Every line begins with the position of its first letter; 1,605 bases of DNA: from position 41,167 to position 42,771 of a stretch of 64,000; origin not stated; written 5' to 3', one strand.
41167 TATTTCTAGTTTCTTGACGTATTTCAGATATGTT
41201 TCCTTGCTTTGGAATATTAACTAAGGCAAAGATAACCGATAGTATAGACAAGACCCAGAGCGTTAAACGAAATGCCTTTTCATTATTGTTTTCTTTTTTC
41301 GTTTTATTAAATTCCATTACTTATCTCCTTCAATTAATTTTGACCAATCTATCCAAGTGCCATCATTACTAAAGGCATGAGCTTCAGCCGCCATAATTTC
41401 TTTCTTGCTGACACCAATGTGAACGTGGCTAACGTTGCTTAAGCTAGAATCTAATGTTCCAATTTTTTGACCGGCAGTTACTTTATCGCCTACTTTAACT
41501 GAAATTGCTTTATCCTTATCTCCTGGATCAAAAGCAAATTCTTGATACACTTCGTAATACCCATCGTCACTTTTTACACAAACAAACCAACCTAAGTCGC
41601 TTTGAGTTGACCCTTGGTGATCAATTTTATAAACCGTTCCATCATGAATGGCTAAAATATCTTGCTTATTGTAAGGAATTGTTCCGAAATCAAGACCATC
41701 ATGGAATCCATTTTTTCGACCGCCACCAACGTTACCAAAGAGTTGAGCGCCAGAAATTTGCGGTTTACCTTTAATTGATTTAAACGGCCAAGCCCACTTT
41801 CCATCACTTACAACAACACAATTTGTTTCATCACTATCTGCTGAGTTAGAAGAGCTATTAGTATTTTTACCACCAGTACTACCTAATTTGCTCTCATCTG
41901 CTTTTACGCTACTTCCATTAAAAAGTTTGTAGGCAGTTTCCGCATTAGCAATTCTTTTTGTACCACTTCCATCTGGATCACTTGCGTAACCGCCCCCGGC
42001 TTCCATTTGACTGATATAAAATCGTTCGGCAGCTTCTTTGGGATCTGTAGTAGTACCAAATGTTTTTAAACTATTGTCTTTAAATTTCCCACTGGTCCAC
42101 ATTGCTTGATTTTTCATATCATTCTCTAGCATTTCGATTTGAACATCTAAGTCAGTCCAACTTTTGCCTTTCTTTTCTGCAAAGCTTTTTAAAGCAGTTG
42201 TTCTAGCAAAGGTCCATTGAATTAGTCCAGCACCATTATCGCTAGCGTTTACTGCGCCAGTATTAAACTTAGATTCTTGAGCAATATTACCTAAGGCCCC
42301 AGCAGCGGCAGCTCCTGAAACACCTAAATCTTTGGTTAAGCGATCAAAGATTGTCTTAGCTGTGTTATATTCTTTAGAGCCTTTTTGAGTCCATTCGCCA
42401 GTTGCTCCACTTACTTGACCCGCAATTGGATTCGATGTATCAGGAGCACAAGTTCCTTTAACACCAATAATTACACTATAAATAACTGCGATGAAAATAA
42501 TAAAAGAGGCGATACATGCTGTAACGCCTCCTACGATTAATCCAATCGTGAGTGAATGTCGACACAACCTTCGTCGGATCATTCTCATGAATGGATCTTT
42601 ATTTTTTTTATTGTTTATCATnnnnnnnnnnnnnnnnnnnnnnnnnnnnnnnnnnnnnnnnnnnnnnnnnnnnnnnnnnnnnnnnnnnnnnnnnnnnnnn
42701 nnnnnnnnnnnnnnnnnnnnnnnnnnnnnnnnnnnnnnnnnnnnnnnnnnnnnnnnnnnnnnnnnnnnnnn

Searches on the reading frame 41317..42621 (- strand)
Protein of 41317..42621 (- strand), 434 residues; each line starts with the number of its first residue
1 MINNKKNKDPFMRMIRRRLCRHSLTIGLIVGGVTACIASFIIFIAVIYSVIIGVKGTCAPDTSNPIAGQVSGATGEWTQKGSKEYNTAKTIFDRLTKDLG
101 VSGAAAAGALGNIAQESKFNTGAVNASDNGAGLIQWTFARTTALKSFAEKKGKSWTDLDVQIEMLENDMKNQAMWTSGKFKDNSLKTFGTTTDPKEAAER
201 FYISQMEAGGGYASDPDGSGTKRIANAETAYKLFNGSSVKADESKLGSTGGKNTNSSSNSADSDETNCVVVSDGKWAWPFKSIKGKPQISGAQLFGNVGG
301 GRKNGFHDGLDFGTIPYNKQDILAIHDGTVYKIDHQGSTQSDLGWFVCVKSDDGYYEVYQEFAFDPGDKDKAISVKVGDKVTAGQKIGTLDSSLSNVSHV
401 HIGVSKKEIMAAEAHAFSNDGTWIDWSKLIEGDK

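Call 46: search_protein_families(library=pfam, proteins=[window:41317-42621:-], max_evalue=0.00001)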
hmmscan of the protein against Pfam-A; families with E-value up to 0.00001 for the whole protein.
window:41317-42621:- (434 aa): 2 families
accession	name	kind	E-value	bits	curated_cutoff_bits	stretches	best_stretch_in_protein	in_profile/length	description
PF18013.6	Phage_lysozyme2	-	5.8e-30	104.7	28.2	1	87-234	2-140/140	Phage tail lysozyme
PF01551.29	Peptidase_M23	-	1.3e-12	48.2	28.7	1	306-407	2-90/96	Peptidase family M23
